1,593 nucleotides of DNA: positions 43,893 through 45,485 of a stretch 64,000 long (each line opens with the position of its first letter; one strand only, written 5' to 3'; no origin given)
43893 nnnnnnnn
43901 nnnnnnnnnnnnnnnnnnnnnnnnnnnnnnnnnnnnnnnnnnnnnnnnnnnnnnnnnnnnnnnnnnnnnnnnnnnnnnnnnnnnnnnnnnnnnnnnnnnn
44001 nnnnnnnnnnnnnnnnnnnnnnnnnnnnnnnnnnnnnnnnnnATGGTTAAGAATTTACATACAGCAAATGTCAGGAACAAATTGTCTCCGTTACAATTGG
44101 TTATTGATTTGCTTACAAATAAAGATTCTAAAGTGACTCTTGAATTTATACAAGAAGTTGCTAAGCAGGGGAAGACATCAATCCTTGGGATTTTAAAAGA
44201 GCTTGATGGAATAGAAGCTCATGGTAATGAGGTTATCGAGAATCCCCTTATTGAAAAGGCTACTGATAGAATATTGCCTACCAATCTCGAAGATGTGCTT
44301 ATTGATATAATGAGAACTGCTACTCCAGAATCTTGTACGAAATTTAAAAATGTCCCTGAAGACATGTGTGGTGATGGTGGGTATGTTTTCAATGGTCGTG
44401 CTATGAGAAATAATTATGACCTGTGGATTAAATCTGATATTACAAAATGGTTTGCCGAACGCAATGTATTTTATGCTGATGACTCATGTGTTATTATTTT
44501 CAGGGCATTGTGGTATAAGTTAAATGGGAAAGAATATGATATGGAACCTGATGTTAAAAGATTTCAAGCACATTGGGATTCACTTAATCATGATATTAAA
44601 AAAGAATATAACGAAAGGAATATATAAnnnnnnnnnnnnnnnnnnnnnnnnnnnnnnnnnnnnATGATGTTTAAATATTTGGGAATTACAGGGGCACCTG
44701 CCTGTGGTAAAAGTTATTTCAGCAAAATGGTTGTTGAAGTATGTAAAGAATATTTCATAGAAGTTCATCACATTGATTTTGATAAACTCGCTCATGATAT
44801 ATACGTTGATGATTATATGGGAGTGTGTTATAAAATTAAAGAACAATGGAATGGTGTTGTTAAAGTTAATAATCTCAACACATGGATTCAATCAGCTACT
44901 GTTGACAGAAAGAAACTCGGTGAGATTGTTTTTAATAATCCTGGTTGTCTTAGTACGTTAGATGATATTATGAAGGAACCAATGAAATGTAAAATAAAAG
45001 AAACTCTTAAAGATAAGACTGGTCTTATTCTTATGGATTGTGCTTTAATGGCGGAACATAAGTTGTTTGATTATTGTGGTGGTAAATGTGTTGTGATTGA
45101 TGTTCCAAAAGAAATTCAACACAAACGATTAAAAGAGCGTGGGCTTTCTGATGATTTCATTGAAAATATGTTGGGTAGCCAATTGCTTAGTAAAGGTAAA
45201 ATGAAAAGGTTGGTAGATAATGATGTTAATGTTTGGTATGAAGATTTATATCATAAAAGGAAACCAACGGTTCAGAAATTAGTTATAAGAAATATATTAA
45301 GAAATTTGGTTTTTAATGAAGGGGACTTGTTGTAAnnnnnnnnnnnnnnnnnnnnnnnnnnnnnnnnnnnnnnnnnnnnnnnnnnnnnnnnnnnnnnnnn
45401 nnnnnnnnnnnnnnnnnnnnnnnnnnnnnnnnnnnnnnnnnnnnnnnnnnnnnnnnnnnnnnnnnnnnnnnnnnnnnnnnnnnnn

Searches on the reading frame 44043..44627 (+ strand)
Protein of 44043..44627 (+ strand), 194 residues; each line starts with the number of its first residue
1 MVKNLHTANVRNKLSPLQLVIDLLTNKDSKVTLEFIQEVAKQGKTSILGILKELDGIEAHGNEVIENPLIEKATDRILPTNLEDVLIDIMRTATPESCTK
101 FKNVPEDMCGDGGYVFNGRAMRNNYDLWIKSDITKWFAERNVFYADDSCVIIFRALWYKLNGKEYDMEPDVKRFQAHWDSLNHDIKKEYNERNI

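Call 3: search_protein_families(library=pfam, proteins=[window:44043-44627:+], max_evalue=0.01)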
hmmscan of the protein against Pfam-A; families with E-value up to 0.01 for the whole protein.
window:44043-44627:+ (194 aa): 1 family
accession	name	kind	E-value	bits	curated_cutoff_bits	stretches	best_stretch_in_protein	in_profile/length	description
PF20594.3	DUF6794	-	2.4e-09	37.5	27.1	1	79-160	2-83/83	Domain of unknown function (DUF6794)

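Call 4: search_protein_families(library=ncbifam, proteins=[window:44043-44627:+], max_evalue=0.01)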
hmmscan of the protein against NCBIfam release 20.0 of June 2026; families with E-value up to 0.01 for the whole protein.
window:44043-44627:+ (194 aa): 0 families

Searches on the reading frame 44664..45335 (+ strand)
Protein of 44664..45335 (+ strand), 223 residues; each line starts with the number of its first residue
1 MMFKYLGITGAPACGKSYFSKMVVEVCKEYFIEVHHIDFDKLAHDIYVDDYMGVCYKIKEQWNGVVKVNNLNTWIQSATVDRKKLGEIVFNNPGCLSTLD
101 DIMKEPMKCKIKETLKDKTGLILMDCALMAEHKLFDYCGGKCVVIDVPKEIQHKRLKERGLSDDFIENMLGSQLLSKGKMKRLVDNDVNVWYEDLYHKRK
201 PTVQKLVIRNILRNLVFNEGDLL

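Call 3: search_protein_families(library=pfam, proteins=[window:44664-45335:+], max_evalue=0.01)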
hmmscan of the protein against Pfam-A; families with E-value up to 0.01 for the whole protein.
window:44664-45335:+ (223 aa): 2 families
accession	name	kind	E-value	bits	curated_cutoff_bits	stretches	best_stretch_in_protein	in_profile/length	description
PF01121.26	CoaE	-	2.3e-14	53.9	27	1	6-182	3-167/180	Dephospho-CoA kinase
PF13238.12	AAA_18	-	0.00034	21.5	29.4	1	7-166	2-118/128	AAA domain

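Call 4: search_protein_families(library=ncbifam, proteins=[window:44664-45335:+], max_evalue=0.01)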
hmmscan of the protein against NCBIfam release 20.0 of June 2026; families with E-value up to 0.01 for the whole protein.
window:44664-45335:+ (223 aa): 2 families
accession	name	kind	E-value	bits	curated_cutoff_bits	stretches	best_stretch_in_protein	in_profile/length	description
TIGR00152.1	TIGR00152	equivalog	2.3e-18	66.7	65.55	1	6-182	2-168/188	dephospho-CoA kinase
NF002879.0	PRK03333.1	equivalog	0.00089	18.4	215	1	7-165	5-151/395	dephospho-CoA kinase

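Call 39: search_protein_families(library=phrogs, proteins=[window:44664-45335:+], max_evalue=0.001)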
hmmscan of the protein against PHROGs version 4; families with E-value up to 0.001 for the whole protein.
window:44664-45335:+ (223 aa): 0 families
